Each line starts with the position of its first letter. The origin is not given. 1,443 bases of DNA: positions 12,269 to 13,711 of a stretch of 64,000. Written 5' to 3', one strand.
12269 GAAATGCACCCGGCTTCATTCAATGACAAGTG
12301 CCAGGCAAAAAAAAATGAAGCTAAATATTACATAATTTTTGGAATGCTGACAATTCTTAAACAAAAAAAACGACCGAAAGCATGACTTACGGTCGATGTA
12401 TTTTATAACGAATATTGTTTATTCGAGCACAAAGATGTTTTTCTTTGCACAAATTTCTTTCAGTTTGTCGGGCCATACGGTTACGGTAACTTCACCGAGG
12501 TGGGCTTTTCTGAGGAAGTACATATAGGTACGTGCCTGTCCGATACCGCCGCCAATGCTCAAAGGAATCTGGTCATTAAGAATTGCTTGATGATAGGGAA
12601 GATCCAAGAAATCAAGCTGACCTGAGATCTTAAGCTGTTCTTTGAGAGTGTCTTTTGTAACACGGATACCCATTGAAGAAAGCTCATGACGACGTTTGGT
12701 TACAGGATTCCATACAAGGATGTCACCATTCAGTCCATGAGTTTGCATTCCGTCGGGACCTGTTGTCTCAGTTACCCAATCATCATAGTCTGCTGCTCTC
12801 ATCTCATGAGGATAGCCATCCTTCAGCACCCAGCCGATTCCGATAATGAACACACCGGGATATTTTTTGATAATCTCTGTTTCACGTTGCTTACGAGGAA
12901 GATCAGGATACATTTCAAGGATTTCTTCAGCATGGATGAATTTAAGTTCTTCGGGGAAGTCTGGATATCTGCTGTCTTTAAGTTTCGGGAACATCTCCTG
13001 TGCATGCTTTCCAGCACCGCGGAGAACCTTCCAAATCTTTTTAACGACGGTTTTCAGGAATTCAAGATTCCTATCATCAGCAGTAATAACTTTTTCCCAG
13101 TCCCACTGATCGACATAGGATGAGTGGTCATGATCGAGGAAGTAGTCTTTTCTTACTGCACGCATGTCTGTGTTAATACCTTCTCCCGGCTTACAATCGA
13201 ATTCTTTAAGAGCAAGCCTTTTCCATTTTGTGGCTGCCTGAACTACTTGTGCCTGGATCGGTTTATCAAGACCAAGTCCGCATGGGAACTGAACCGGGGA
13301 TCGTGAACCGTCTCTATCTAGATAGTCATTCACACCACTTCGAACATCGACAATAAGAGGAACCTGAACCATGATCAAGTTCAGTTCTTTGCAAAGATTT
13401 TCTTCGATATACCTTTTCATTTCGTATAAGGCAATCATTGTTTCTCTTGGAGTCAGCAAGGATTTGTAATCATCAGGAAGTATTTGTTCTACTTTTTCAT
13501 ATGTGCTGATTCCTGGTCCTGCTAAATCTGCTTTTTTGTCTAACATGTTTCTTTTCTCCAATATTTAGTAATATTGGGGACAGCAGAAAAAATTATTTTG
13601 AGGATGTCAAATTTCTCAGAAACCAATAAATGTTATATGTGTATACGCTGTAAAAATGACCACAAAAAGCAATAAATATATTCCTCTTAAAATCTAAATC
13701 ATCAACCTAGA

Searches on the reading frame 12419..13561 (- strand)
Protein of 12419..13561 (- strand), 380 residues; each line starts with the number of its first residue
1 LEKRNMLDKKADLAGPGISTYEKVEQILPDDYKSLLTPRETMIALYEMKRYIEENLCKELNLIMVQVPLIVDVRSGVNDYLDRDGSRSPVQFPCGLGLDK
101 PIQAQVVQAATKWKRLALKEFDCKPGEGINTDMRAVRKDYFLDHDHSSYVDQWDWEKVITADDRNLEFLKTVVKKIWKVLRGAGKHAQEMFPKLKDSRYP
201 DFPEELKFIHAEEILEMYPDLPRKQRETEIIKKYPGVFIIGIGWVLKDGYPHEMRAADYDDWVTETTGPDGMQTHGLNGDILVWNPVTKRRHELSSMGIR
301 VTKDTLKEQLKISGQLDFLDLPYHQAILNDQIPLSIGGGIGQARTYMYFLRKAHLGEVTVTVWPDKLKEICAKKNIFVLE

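Call 32: search_protein_families(library=pfam, proteins=[window:12419-13561:-], max_evalue=0.001)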
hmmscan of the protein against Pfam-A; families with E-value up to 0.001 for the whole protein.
window:12419-13561:- (380 aa): 1 family
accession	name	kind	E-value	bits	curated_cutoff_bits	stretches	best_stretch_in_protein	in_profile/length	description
PF03590.20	AsnA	-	2.2e-80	270.1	27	1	44-289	3-227/228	Aspartate-ammonia ligase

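Call 81: list_cluster_members(proteins=[P0001, window:12422-13561:-, window:17580-19403:-])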
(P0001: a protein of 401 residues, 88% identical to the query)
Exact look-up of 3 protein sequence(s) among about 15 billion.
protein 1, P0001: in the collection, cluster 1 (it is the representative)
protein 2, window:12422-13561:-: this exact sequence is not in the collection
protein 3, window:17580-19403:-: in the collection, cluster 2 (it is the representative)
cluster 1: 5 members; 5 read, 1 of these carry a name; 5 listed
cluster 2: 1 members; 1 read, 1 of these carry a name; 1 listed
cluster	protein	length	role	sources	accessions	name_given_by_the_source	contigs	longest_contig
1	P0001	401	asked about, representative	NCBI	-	-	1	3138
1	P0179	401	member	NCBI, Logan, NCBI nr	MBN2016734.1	MAG: hypothetical protein JW794_01155 [Candidatus Cloacimonetes bacterium] | hypothetical protein [Candidatus Cloacimonadota bacterium]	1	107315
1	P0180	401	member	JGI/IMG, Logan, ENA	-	-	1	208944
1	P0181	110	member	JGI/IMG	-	-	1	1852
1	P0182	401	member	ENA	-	-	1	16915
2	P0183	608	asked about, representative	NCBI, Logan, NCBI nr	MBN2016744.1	MAG: translational GTPase TypA [Candidatus Cloacimonetes bacterium] | translational GTPase TypA [Candidatus Cloacimonadota bacterium]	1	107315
